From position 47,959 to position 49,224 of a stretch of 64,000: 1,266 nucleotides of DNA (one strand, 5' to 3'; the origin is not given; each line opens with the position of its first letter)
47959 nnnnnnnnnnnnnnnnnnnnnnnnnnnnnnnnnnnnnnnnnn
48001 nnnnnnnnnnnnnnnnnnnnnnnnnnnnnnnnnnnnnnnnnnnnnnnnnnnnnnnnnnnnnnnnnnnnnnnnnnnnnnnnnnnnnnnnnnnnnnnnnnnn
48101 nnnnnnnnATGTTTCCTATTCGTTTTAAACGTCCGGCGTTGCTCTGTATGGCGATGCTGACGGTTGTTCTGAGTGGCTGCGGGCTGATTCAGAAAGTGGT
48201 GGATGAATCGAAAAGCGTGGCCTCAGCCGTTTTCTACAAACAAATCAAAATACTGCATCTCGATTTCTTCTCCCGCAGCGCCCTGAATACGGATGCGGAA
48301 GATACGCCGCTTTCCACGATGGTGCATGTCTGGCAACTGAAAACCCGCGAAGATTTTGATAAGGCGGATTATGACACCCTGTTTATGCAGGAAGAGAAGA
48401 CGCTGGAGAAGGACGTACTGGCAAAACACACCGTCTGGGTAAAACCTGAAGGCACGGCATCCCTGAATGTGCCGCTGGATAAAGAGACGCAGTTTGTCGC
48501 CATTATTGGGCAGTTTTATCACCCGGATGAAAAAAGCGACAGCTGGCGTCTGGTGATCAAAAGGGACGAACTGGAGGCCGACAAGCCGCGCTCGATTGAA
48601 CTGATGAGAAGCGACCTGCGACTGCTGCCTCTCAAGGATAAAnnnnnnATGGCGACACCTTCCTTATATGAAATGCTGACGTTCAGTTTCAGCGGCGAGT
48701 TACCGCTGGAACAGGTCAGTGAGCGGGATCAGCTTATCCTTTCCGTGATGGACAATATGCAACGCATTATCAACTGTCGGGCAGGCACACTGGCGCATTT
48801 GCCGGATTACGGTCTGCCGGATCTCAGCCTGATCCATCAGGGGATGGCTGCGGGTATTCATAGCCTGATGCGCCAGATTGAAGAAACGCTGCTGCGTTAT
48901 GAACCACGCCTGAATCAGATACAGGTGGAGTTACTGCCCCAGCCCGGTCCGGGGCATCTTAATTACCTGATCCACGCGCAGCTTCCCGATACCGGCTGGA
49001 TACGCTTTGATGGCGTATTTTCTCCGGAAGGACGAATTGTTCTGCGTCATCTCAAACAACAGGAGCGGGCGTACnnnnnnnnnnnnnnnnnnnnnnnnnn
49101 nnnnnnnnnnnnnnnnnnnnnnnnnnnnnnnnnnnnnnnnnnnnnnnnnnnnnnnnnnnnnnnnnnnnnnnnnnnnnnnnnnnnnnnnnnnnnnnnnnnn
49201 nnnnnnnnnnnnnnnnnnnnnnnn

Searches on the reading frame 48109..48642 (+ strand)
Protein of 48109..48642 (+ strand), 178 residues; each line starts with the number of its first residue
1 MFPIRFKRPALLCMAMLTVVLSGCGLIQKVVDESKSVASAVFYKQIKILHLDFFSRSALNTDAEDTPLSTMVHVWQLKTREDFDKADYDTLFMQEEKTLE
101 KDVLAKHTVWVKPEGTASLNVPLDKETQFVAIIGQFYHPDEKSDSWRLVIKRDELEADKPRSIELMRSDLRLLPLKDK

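Call 3: search_protein_families(library=pfam, proteins=[window:48109-48642:+], max_evalue=1)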
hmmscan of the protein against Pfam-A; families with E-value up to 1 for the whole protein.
window:48109-48642:+ (178 aa): 1 family
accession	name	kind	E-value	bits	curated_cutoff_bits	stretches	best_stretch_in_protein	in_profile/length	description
PF12790.13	T6SS-SciN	-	1.4e-25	89.8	27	1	49-166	3-118/120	Type VI secretion lipoprotein, VasD, EvfM, TssJ, VC_A0113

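Call 4: search_protein_families(library=ncbifam, proteins=[window:48109-48642:+], max_evalue=1)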
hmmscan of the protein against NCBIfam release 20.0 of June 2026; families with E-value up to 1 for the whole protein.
window:48109-48642:+ (178 aa): 3 families
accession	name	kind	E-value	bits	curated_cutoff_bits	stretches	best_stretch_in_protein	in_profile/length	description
TIGR03352.1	VI_chp_3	equivalog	1.6e-22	79.7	31.6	1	11-159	3-137/147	type VI secretion system lipoprotein TssJ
NF038040.1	phero_PhrK_fam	equivalog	0.0005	20.3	35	1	11-38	5-32/40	PhrK family phosphatase-inhibitory pheromone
NF037950.1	spanin2_1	subfamily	0.04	14.3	100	1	11-46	10-45/130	bacteriophage spanin2 family protein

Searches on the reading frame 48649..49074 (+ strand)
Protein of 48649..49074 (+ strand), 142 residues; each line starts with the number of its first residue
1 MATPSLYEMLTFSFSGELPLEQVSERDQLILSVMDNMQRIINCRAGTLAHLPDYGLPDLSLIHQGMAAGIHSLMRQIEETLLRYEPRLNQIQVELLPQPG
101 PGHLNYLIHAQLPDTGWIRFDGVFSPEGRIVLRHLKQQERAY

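Call 3: search_protein_families(library=pfam, proteins=[window:48649-49074:+], max_evalue=1)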
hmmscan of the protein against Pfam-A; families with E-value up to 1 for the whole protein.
window:48649-49074:+ (142 aa): 2 families
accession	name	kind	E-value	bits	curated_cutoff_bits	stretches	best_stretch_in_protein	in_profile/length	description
PF04965.19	GPW_gp25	-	1.8e-13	50.5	27.2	1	31-113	5-92/96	Baseplate wedge protein gp25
PF10584.14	Proteasome_A_N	-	0.32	11.2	27.7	1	123-130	7-14/23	Proteasome subunit A N-terminal signature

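Call 4: search_protein_families(library=ncbifam, proteins=[window:48649-49074:+], max_evalue=1)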
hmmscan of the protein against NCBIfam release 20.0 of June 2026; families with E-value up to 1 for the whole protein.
window:48649-49074:+ (142 aa): 5 families
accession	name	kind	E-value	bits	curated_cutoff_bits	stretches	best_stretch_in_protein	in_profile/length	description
TIGR03357.1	VI_zyme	equivalog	4.3e-25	87.9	53.2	1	3-113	1-111/133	type VI secretion system baseplate subunit TssE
NF010727.0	PRK14128.1-2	equivalog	0.0075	16.3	209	1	21-95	17-91/126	anti-adapter protein IraD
NF010726.0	PRK14128.1-1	equivalog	0.047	13.7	198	1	26-95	18-87/130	anti-adapter protein IraD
NF011463.0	PRK14879.1-4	equivalog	0.08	12.3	188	1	49-92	152-195/237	Kae1-associated kinase Bud32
NF010728.0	PRK14128.1-3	equivalog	0.11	12.4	196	1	21-95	13-87/127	anti-adapter protein IraD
